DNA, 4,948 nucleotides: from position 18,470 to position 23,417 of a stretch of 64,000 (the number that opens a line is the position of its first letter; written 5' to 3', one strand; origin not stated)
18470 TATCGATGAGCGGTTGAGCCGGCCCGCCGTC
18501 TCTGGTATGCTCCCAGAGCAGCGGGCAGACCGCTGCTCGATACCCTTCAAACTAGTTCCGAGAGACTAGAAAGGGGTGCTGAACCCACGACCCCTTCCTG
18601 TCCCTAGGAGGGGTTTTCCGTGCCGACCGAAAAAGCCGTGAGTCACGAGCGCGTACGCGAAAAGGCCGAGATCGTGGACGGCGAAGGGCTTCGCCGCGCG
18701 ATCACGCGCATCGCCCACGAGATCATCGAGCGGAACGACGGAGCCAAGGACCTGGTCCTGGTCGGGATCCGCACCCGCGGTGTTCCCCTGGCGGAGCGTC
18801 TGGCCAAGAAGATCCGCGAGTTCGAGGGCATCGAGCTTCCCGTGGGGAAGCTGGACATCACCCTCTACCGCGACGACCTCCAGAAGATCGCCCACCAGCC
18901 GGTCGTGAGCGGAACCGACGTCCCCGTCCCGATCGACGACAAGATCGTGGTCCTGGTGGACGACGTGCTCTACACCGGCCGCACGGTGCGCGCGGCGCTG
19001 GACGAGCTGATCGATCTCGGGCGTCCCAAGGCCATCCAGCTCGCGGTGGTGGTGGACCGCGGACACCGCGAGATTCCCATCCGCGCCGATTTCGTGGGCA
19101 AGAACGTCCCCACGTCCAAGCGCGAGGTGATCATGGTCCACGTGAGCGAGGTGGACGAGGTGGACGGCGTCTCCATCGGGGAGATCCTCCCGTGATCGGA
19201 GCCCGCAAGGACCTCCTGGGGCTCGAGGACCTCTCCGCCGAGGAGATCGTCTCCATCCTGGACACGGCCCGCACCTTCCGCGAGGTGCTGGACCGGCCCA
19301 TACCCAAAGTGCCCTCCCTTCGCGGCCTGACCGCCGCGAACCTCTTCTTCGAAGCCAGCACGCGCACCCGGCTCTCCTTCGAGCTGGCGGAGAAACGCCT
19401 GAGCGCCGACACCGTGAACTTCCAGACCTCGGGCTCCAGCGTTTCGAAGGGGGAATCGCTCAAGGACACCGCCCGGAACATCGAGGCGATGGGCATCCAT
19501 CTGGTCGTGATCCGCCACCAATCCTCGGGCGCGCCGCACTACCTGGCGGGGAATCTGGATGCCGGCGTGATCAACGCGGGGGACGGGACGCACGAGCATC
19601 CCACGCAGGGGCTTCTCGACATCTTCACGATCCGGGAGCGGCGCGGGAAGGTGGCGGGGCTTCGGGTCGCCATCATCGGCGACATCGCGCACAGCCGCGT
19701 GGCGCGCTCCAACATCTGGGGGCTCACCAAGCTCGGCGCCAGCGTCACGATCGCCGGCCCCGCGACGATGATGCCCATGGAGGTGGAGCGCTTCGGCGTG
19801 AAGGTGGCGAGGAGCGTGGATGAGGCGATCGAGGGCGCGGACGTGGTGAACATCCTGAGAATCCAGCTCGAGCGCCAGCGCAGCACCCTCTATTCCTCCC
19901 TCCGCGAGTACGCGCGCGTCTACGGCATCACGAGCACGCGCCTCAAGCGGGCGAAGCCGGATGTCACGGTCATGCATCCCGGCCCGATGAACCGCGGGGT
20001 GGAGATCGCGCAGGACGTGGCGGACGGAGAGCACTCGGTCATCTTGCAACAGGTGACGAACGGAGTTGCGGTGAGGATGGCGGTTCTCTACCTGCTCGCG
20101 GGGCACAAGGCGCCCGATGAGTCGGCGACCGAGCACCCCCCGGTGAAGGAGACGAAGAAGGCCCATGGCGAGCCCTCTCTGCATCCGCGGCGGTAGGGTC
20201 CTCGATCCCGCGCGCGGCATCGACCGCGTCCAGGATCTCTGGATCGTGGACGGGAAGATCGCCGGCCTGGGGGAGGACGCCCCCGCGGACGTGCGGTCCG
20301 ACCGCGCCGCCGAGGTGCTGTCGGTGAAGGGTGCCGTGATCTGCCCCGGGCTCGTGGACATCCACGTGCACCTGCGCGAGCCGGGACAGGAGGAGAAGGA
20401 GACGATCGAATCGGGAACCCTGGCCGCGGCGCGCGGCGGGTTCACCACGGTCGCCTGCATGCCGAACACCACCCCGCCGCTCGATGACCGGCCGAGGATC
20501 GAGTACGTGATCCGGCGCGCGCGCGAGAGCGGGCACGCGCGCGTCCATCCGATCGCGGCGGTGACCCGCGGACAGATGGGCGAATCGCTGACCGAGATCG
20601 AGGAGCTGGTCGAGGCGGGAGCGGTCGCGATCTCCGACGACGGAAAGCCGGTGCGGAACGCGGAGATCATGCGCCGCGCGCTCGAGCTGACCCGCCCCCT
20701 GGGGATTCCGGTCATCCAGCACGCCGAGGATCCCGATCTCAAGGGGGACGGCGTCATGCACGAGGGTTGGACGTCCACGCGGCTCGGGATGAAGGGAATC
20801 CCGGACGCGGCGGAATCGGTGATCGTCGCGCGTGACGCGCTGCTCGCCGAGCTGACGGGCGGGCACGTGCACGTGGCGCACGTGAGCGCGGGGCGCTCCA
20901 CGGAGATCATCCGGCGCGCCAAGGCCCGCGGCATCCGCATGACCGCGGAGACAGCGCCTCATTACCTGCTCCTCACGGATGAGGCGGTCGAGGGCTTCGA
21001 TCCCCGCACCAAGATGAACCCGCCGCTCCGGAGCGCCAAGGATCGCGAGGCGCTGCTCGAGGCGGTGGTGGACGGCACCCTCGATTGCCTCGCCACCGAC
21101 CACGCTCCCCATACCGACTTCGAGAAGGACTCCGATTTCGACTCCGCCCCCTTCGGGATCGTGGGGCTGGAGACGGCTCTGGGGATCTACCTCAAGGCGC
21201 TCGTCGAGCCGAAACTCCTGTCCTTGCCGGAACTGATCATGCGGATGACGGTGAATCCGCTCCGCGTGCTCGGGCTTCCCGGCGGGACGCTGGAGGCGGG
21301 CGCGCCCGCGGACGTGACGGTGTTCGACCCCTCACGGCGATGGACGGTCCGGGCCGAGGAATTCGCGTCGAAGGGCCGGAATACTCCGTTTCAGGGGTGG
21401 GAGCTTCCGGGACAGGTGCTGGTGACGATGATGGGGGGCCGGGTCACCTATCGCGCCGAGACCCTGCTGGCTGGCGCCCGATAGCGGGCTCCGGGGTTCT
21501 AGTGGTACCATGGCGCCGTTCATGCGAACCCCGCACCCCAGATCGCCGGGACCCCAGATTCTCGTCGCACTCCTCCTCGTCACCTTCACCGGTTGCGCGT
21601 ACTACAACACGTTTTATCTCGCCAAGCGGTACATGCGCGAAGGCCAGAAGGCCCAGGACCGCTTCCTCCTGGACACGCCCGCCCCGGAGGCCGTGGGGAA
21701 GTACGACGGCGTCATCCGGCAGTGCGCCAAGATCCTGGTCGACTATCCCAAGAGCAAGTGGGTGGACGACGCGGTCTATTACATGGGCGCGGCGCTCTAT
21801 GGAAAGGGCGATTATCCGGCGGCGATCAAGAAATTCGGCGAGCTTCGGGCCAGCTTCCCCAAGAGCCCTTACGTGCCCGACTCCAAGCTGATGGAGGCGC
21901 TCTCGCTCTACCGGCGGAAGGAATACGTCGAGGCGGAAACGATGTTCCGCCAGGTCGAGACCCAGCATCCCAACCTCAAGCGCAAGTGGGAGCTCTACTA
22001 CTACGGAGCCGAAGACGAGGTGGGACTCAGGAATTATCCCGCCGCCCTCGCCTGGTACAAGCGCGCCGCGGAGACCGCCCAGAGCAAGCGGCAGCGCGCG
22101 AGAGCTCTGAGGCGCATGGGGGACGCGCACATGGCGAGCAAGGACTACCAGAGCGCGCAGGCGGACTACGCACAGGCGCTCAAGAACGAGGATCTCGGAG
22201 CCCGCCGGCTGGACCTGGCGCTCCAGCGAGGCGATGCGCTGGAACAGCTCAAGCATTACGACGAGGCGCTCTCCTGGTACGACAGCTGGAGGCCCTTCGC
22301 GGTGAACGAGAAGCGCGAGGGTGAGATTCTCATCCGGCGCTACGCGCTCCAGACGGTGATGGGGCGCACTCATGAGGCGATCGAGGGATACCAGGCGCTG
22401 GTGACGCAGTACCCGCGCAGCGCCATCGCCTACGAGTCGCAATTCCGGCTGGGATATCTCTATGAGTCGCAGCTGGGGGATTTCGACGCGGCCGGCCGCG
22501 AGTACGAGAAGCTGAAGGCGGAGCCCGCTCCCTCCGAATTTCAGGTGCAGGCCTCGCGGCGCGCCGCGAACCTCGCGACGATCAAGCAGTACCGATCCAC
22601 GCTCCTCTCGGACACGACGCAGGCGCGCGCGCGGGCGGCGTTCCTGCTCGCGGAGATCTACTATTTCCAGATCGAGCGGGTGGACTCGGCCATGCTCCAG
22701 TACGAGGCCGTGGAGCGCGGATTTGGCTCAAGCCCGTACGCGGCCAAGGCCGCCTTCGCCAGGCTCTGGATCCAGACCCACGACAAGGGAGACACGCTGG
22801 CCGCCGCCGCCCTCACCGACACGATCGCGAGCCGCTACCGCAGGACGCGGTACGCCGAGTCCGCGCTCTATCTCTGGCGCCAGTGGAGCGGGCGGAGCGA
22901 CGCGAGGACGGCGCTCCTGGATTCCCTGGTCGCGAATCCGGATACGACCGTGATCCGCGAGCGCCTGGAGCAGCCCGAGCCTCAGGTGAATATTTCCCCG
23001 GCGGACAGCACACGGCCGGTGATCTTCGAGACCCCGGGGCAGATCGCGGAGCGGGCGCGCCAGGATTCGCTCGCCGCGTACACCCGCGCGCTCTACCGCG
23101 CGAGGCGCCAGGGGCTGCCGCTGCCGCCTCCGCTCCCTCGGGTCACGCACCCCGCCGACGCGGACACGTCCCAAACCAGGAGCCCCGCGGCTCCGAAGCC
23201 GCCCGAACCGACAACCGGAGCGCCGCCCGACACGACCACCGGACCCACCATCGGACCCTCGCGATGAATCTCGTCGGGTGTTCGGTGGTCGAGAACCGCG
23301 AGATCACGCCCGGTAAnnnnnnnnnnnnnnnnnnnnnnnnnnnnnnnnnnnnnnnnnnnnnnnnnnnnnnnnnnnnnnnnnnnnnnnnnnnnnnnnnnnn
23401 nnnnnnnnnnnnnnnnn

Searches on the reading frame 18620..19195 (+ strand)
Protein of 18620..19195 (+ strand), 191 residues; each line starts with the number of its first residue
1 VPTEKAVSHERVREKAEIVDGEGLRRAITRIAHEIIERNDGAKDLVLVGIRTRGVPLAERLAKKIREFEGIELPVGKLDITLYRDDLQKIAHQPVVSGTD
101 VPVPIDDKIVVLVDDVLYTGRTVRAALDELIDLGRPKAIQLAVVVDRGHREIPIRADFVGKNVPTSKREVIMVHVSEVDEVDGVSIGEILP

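Call 14: search_protein_families(library=pfam, proteins=[window:18620-19195:+], max_evalue=0.00001)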
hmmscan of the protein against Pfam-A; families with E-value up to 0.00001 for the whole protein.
window:18620-19195:+ (191 aa): 1 family
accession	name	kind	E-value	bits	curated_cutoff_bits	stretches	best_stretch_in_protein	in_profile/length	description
PF00156.33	Pribosyltran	-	9.4e-25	87.2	26.3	1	17-162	4-142/158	Phosphoribosyl transferase domain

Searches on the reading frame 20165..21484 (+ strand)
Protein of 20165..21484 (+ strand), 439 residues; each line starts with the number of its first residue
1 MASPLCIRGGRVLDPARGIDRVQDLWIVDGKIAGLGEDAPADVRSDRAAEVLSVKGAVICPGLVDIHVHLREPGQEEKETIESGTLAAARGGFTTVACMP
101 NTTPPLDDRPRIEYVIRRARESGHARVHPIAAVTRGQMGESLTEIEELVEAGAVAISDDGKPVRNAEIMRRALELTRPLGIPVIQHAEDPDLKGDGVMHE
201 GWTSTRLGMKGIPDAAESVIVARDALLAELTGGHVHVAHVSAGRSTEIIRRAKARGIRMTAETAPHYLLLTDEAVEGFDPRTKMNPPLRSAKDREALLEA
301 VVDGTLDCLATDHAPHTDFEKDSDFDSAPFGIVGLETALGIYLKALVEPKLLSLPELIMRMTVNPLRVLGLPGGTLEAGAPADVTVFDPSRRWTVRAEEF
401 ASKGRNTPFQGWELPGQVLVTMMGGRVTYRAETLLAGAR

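Call 14: search_protein_families(library=pfam, proteins=[window:20165-21484:+], max_evalue=0.00001)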
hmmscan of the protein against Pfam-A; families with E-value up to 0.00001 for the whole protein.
window:20165-21484:+ (439 aa): 3 families
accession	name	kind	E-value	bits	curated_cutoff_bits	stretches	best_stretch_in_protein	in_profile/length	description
PF01979.26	Amidohydro_1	-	1.9e-31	110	25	1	58-427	1-344/345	Amidohydrolase family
PF12890.13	DHOase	-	1e-12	48.8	21.2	1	58-242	3-139/142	Dihydro-orotase-like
PF07969.17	Amidohydro_3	-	3.2e-12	47.1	29.7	1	232-429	305-472/472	Amidohydrolase family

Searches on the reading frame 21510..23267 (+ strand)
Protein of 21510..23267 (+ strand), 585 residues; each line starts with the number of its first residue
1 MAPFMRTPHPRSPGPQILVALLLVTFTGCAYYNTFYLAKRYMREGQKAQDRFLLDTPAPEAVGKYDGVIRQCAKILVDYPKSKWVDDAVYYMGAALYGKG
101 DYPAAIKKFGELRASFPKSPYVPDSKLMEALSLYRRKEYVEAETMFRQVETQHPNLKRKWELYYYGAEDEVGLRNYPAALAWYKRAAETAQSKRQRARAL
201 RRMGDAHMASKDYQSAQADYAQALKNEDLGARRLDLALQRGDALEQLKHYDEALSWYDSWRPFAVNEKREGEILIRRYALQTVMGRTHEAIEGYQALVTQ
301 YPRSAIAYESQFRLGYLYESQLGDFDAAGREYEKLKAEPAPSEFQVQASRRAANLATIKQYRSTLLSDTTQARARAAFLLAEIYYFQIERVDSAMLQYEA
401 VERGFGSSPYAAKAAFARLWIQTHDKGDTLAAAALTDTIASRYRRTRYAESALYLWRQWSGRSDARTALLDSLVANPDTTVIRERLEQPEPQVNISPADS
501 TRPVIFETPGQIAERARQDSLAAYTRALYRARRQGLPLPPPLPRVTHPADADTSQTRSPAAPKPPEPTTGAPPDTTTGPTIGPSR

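Call 14: search_protein_families(library=pfam, proteins=[window:21510-23267:+], max_evalue=0.00001)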
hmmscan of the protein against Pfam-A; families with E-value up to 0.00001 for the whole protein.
window:21510-23267:+ (585 aa): 8 families
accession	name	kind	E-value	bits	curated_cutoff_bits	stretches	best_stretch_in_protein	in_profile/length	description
PF13174.12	TPR_6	-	4.8e-14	52.4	26.3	0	87-119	1-33/33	Tetratricopeptide repeat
PF13525.12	YfiO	-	1.8e-12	47.9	25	1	88-213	7-120/203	Outer membrane lipoprotein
PF13432.12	TPR_16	-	2.1e-12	47.7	32.7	0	202-260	2-57/65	Tetratricopeptide repeat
PF07719.23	TPR_2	-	6.3e-11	42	27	0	197-225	1-29/34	Tetratricopeptide repeat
PF13428.12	TPR_14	-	3.7e-10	39.9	23.5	0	235-259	2-26/44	Tetratricopeptide repeat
PF00515.34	TPR_1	-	7.9e-08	32.2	27.8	0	197-225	1-29/34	Tetratricopeptide repeat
PF13424.12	TPR_12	-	2.5e-06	28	30.1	0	173-225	16-73/77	Tetratricopeptide repeat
PF13181.12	TPR_8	-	5.1e-06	26.7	25.7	0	309-334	2-26/34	Tetratricopeptide repeat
